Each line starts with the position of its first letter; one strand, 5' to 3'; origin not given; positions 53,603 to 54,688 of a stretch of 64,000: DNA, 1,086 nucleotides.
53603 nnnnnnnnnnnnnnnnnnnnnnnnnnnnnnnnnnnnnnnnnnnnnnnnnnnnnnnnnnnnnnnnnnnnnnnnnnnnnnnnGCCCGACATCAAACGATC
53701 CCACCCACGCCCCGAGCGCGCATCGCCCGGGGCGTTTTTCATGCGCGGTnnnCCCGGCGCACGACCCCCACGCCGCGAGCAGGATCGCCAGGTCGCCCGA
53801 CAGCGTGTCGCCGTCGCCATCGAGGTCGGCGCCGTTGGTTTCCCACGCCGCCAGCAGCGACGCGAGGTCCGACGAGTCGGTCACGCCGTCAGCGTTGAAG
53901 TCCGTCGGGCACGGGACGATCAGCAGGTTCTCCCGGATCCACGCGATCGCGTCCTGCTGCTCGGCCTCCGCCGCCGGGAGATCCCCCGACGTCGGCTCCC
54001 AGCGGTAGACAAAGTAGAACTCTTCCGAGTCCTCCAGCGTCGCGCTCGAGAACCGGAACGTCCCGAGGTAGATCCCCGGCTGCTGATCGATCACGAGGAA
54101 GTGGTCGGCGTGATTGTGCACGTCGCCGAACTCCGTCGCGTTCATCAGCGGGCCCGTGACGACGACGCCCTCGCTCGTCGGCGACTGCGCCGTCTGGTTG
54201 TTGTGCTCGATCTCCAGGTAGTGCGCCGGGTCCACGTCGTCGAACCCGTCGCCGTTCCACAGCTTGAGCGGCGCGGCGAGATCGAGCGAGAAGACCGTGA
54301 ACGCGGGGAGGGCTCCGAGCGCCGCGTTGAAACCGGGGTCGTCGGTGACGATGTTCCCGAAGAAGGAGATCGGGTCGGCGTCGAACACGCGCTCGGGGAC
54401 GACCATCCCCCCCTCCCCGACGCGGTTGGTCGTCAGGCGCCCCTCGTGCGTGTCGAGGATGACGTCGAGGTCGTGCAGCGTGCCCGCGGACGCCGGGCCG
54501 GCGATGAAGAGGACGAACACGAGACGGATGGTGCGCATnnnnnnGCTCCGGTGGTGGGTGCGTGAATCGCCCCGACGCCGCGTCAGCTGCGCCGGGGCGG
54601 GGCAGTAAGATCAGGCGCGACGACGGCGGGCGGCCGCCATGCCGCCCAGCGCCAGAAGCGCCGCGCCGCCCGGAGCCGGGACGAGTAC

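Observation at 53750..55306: Tandem paralogs carrying the same body with alternative C-terminal tags (dockerin-like versus PEP-CTERM)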

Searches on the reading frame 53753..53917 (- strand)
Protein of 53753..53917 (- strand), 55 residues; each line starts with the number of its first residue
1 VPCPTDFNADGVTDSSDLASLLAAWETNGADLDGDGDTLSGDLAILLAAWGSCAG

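Call 81: search_solved_structures(query=window:53753-53917:-, max_evalue=1, show_alignments=2)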
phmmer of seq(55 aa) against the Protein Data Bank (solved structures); distinct sequences matched with E-value up to 1: 2.
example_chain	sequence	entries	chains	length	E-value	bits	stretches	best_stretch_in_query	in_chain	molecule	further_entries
2y3n_B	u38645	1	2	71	0.2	15.4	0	30-53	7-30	CELLULOSOMAL FAMILY-48 PROCESSIVE GLYCOSIDE HYDROLASE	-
5lxv_B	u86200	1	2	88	0.41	14.4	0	5-19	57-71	Carbohydrate-binding protein WP_009985128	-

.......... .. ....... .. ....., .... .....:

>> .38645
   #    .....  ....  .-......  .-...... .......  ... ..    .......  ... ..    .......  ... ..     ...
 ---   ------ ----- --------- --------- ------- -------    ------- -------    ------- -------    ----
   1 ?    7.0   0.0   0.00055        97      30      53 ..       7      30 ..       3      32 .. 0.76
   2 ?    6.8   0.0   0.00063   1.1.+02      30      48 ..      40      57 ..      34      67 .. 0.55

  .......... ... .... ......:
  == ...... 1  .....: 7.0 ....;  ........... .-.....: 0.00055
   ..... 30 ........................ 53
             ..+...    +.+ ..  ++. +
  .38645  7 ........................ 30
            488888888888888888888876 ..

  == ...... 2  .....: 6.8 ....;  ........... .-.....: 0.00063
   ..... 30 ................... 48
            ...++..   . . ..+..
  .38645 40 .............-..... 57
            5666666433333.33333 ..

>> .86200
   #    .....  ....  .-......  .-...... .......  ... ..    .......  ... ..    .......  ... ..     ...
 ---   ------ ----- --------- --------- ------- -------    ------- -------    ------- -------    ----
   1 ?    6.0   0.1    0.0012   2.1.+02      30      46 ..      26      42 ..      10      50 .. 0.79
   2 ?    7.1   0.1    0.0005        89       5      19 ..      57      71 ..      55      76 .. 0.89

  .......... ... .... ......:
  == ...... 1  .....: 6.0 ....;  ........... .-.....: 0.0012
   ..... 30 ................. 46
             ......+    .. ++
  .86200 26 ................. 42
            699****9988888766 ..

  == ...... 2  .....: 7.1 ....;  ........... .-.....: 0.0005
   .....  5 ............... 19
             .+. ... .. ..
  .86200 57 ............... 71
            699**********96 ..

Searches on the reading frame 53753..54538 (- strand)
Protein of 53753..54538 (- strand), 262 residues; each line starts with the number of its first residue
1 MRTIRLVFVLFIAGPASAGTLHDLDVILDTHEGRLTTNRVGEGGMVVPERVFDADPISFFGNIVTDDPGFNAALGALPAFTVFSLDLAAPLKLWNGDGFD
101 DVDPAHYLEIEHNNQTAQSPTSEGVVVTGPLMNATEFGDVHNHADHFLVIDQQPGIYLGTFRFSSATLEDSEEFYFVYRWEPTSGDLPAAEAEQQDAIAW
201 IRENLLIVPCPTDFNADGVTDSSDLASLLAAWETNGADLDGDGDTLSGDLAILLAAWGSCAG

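Call 4: search_protein_families(library=pfam, proteins=[window:53753-54538:-], max_evalue=1)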
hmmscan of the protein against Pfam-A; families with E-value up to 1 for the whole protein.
seq(262 aa): 2 families
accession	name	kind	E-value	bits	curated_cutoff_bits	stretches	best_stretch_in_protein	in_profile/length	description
PF00404.24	Dockerin_1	-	0.14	12.9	22.9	1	212-253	2-52/57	Dockerin type I domain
PF01839.29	FG-GAP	-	0.64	10.4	22.1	0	236-245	7-16/37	FG-GAP repeat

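Call 5: search_protein_families(library=ncbifam, proteins=[window:53753-54538:-], max_evalue=1)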
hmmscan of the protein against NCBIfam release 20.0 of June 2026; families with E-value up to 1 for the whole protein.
seq(262 aa): 1 family
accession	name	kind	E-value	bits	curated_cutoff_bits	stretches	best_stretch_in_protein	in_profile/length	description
NF041540.1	dockerin_GC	domain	0.023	15.1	29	1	210-257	1-63/67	GC-type dockerin domain-anchored protein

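Call 6: find_homologous_proteins(query=window:53906-54538:-, max_evalue=0.001)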
Query seq(211 aa) (211 aa): 17 proteins with E <= 0.001 among 568 candidates.
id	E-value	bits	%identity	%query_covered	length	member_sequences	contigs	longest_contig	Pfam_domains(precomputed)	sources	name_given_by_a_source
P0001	4.5e-139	479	100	100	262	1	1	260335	-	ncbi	-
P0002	1.1e-109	383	81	100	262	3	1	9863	-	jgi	-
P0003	3.0e-98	346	73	100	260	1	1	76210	-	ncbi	-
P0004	5.1e-98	345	73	100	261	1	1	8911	-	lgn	-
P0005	5.8e-97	342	73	100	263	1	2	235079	-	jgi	-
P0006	3.4e-96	339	70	100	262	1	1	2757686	-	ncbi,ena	-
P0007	3.2e-94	333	73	91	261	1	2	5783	-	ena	-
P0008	1.0e-91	324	68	100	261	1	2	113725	-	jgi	-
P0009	1.5e-90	321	67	100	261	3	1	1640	-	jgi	-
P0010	6.1e-80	286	62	99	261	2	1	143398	-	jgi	-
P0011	3.0e-77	277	65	91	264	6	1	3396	PF00404.25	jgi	-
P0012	1.8e-73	265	62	98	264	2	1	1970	-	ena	-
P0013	1.9e-73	265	63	91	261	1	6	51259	-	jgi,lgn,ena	-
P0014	6.3e-72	260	58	100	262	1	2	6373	-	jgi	jgi:hypothetical protein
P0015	9.8e-20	89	32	96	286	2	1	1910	-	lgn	-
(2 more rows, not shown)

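Call 19: find_encoding_contigs(protein=P0001, flank=10000, max_places=3)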
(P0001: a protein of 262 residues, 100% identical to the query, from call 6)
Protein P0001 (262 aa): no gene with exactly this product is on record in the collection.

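Call 21: find_encoding_contigs(protein=P0006, flank=10000, max_places=3)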
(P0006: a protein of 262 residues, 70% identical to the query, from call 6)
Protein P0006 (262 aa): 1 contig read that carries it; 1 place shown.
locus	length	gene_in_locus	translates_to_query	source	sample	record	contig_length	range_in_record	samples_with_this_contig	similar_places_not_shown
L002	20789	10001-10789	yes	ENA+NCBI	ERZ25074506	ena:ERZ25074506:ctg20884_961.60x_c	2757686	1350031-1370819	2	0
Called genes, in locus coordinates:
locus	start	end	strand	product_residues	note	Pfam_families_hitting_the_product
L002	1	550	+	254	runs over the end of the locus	PF00932:LTD (weak)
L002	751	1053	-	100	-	PF13428:TPR_14 (faint), PF13431:TPR_17 (faint), PF13432:TPR_16 (faint), PF14559:TPR_19 (faint), PF00515:TPR_1 (faint), PF07719:TPR_2 (faint), PF13181:TPR_8 (faint)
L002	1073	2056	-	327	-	PF00892:EamA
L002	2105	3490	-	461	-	PF05787:PhoX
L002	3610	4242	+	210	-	PF07638:Sigma70_ECF, PF08281:Sigma70_r4_2 (weak), PF04545:Sigma70_r4 (weak)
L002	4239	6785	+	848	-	PF00069:Pkinase, PF03109:ABC1 (faint), PF07714:PK_Tyr_Ser-Thr, PF13424:TPR_12 (weak)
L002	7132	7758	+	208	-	-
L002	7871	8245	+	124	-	-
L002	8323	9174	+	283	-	PF07963:N_methyl (weak)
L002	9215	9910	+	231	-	-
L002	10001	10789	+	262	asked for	-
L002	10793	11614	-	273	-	PF13085:Fer2_3, PF12838:Fer4_7 (faint), PF13187:Fer4_9 (faint), PF13183:Fer4_8 (weak), PF13534:Fer4_17 (weak)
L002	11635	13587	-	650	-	PF00890:FAD_binding_2, PF02910:Succ_DH_flav_C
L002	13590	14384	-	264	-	PF01127:Sdh_cyt (faint)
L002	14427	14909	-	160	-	PF08899:DUF1844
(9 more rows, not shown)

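Call 25: predict_structure(alignment_id=A3)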
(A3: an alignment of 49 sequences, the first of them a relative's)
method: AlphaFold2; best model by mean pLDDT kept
length: 262 residues; sequences in the alignment: 49
mean_pLDDT: 91.0   pTM: 0.79
mean pLDDT of the five models: 91.0, 90.8, 90.6, 88.7, 87.2
residues with pLDDT >= 90: 212; 70-90: 26; 50-70: 11; < 50: 13
segments of 3 or more residues with pLDDT < 50: 1-3, 10-12
pLDDT, mean of each block of 10 residues (from residue 1): 49 55 95 97 94 96 96 97 98 97 98 98 98 98 98 96 98 98 86 97 85 84 94 93 94 85 53
secondary structure, 60 per line:
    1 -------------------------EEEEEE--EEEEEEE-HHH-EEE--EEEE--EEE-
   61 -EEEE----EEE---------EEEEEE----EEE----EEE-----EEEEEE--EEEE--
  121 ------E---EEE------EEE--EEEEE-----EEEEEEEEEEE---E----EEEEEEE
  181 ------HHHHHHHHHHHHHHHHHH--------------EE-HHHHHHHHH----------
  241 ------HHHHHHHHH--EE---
elements in order: E26-31 E34-40 E46-48 E51-54 E57-59 E62-65 E70-72 E82-87 E92-94 E99-101 E107-112 E115-118 E131-133 E140-142 E145-149 E155-165 E174-180 H187-204 H222-230 H247-255

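Call 30: fold_search(model_id=the predicted structure, library=pdb)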
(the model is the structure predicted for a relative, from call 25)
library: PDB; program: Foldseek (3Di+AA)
matches with E <= 10: 1556; with E <= 0.001: 12
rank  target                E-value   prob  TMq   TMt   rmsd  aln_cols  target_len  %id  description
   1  4css                  6.4e-05  1.00  0.27  0.38   6.6       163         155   10  Crystal structure of FimH in complex with a sulfonamide biphenyl alpha D-mannoside (released 2015-02-25)
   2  4av4                  7.7e-05  1.00  0.27  0.39   6.5       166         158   10  FimH lectin domain co-crystal with a alpha-D-mannoside O-linked to a propynyl pyridine (released 2012-06-27)
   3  4cst                  1.4e-04  1.00  0.26  0.37   7.7       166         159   10  Crystal structure of FimH in complex with 3'-Chloro-4'-(alpha-D-mannopyranosyloxy)-biphenyl-4-carbonitrile (released 2015-02-25)
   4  9at9                  1.6e-04  1.00  0.29  0.41   5.8       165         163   11  Crystal structure of Klebsiella pneumoniae FimH lectin domain bound to D-mannose (released 2024-09-25)
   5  4xoc_B                1.6e-04  1.00  0.28  0.39   6.2       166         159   11  Crystal structure of the FimH lectin domain from E.coli F18 in complex with heptyl alpha-D-mannopyrannoside (released 2016-01-27)
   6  4xoc_A                1.9e-04  1.00  0.28  0.40   6.2       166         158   10  Crystal structure of the FimH lectin domain from E.coli F18 in complex with heptyl alpha-D-mannopyrannoside (released 2016-01-27)
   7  5jr4_A                2.0e-04  1.00  0.28  0.27   6.0       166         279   11  Crystal structure of FimH A27V/V163A from E. coli UTI89 bound to FimG N-terminal extension (released 2017-02-22)
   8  1uwf                  2.7e-04  0.99  0.26  0.37   7.4       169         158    9  1.7 A resolution structure of the receptor binding domain of the FimH adhesin from uropathogenic E. coli (released 2005-02-16)
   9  5fqf_A                5.4e-04  0.97  0.25  0.13  10.7       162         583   13  The details of glycolipid glycan hydrolysis by the structural analysis of a family 123 glycoside hydrolase from Clostr (released 2016-03-30)
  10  5fqe_A                5.7e-04  0.97  0.25  0.13  10.7       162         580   13  The details of glycolipid glycan hydrolysis by the structural analysis of a family 123 glycoside hydrolase from Clostr (released 2016-03-30)
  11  5l7v_B                6.1e-04  0.99  0.28  0.15  14.5       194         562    8  Crystal Structure of BvGH123 with bond transition state analog Galthiazoline. (released 2017-03-22)
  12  5fr0                  6.8e-04  0.97  0.25  0.13  10.3       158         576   13  The details of glycolipid glycan hydrolysis by the structural analysis of a family 123 glycoside hydrolase from Clostrid (released 2016-03-30)
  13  3rfz_A                1.1e-03  0.99  0.29  0.28   6.3       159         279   11  Crystal structure of the FimD usher bound to its cognate FimC:FimH substrate (released 2011-06-01)
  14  5fqh_A                1.4e-03  0.94  0.25  0.13  10.2       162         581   13  The details of glycolipid glycan hydrolysis by the structural analysis of a family 123 glycoside hydrolase from Clostr (released 2016-03-30)
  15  5fqg_A                1.5e-03  0.82  0.21  0.11  13.2       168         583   15  The details of glycolipid glycan hydrolysis by the structural analysis of a family 123 glycoside hydrolase from Clostr (released 2016-03-30)
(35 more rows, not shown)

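Call 39: search_protein_representatives(alignment_id=A3)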
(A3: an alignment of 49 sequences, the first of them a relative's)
Query: 49 sequences, 226 profile positions. Proteins with E-value up to 0.001 (for the whole library): 1634; up to 1e-10: 1085; up to 1e-30: 385. The best 150 are listed.
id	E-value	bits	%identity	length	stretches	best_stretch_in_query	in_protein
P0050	1.8e-117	407.0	-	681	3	9-204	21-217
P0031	2.7e-81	288.6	-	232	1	3-225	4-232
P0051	5.4e-77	274.5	-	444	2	16-224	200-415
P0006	3.3e-76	272.0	-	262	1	2-224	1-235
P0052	2.9e-67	242.7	-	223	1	3-225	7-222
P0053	1.9e-66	240.1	-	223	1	5-224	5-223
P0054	3.1e-64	232.8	-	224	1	1-225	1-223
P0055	3.0e-63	229.6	-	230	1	4-225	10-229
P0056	1.2e-62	227.6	-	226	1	6-225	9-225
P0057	1.3e-62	227.5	-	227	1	2-225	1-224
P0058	2.5e-62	226.6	-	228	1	2-225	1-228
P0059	1.5e-61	224.0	-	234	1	6-225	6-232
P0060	6.4e-61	222.0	-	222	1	6-224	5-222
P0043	9.7e-61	221.4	-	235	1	8-225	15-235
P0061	3.9e-59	216.1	-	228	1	5-225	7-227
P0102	2.4e-50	187.4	-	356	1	4-203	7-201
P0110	9.2e-50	185.5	-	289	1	6-214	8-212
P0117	1.9e-49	184.4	-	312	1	9-201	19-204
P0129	8.0e-49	182.4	-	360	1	9-203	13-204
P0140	4.5e-48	179.9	-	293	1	2-217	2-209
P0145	1.6e-47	178.1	-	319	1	7-205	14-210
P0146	2.0e-47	177.8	-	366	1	6-202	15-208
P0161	1.7e-46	174.8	-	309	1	2-205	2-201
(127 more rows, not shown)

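Call 63: search_solved_structures(query=A3, max_evalue=10)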
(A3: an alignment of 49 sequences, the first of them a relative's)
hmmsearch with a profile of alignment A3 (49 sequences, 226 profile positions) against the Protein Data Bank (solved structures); distinct sequences matched with E-value up to 10: 4.
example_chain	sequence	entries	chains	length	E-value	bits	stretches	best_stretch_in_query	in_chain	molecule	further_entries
5fzr_A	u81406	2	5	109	1.3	11.6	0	187-223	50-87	DESIGNED TPR PROTEIN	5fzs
5fzq_A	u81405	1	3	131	2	11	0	187-223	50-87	DESIGNED TPR PROTEIN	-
6vfi_B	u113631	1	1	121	2.5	10.6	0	173-214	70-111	O43_dn18B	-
6vfh_A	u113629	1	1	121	3.8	10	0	174-211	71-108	T33_dn10A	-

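Call 64: search_protein_families(library=ncbifam, alignment_id=A1, max_evalue=0.1)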
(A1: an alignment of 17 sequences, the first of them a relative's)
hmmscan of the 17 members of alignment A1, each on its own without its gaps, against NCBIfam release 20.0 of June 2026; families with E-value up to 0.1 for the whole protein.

A. member 1, P0001 (262 aa): 1 family
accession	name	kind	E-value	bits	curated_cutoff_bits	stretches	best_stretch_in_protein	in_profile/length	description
NF041540.1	dockerin_GC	domain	0.023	15.1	29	1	210-257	1-63/67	GC-type dockerin domain-anchored protein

B. families by the number of members that match (of 17 scanned): 2 families
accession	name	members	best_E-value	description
NF041540.1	dockerin_GC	13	5.2e-14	GC-type dockerin domain-anchored protein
NF033763.1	exchanger_TraB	2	0.026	outer membrane exchange protein TraB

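Call 67: find_encoding_contigs(protein=P0102, flank=6000, max_places=2)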
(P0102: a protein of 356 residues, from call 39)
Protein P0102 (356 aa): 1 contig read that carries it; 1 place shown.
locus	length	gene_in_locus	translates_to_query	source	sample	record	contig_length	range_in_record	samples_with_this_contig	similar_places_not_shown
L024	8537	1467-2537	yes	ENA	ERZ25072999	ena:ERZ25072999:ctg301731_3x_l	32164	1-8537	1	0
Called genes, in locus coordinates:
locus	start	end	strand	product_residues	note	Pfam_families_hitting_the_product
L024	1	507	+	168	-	?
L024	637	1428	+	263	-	PF07963:N_methyl (weak)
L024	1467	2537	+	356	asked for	-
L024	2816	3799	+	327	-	-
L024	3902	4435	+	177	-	PF12867:DinB_2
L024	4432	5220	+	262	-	PF00106:adh_short, PF13561:adh_short_C2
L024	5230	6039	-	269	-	-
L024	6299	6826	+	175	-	-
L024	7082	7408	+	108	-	PF03781:FGE-sulfatase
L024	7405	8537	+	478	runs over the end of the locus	PF13360:PQQ_2 (faint)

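Call 68: find_encoding_contigs(protein=P0117, flank=6000, max_places=2)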
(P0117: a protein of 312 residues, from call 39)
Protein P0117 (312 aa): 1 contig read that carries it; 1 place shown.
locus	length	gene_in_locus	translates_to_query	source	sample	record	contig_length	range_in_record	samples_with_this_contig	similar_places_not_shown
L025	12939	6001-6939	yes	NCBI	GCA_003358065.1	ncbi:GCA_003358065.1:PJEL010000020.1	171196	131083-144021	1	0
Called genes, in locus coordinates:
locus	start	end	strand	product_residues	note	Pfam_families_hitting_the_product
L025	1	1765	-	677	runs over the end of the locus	PF00953:Glycos_transf_4 (weak), PF02397:Bac_transf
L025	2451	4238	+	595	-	PF13509:S1_2 (faint), PF00575:S1, PF21710:Spt6_S1 (faint), PF00575:S1, PF23459:S1_RRP5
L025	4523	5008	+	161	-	-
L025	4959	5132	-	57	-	-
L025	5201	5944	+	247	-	PF07963:N_methyl (weak)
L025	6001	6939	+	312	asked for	-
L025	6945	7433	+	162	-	PF01588:tRNA_bind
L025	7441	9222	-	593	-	PF00023:Ank (faint), PF13606:Ank_3 (faint), PF13857:Ank_5 (faint), PF13637:Ank_4 (faint), PF12796:Ank_2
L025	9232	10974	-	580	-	PF13606:Ank_3 (faint), PF13857:Ank_5 (weak), PF00023:Ank (weak), PF12796:Ank_2, PF13637:Ank_4, PF13857:Ank_5 (weak), PF00023:Ank (weak)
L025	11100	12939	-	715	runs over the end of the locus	PF05496:RuvB_N (faint), PF00004:AAA, PF07728:AAA_5 (weak), PF17862:AAA_lid_3, PF01434:Peptidase_M41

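Call 85: search_protein_families(library=pfam, proteins=[P0102, P0117, P0129, P0145, P0146, P0161, P0050, P0051, P0110, P0140], max_evalue=0.05)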
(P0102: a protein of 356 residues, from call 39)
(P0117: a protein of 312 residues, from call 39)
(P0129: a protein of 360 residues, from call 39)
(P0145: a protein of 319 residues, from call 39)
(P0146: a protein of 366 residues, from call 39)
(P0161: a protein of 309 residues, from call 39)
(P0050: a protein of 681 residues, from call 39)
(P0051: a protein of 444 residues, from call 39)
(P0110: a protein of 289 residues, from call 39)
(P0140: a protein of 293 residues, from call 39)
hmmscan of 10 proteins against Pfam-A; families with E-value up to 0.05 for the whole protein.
P0102 (356 aa): 0 families

P0117 (312 aa): 1 family
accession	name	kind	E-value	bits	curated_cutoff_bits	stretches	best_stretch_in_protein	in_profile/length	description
PF22778.2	VCPO_2nd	-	0.02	15.3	27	1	81-120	118-156/177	VCPO second helical-bundle domain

P0129 (360 aa): 0 families

P0145 (319 aa): 0 families

P0146 (366 aa): 0 families

P0161 (309 aa): 0 families

P0050 (681 aa): 1 family
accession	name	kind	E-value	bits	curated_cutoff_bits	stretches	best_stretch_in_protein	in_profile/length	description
PF00404.24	Dockerin_1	-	2.5e-08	34.4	22.9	1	629-673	2-53/57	Dockerin type I domain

P0051 (444 aa): 0 families

P0110 (289 aa): 1 family
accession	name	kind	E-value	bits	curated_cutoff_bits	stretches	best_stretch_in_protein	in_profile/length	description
PF20254.3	DMFA2_C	-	0.023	14.6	27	1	138-187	42-82/374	N,N-dimethylformamidase beta subunit-like, C-terminal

P0140 (293 aa): 2 families
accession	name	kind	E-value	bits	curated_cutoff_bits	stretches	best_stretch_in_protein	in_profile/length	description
PF13405.12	EF-hand_6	-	0.0001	22.2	25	0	228-247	8-27/30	EF-hand domain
PF00036.39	EF-hand_1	-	0.021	14.8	25.4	0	228-246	8-26/29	EF hand domain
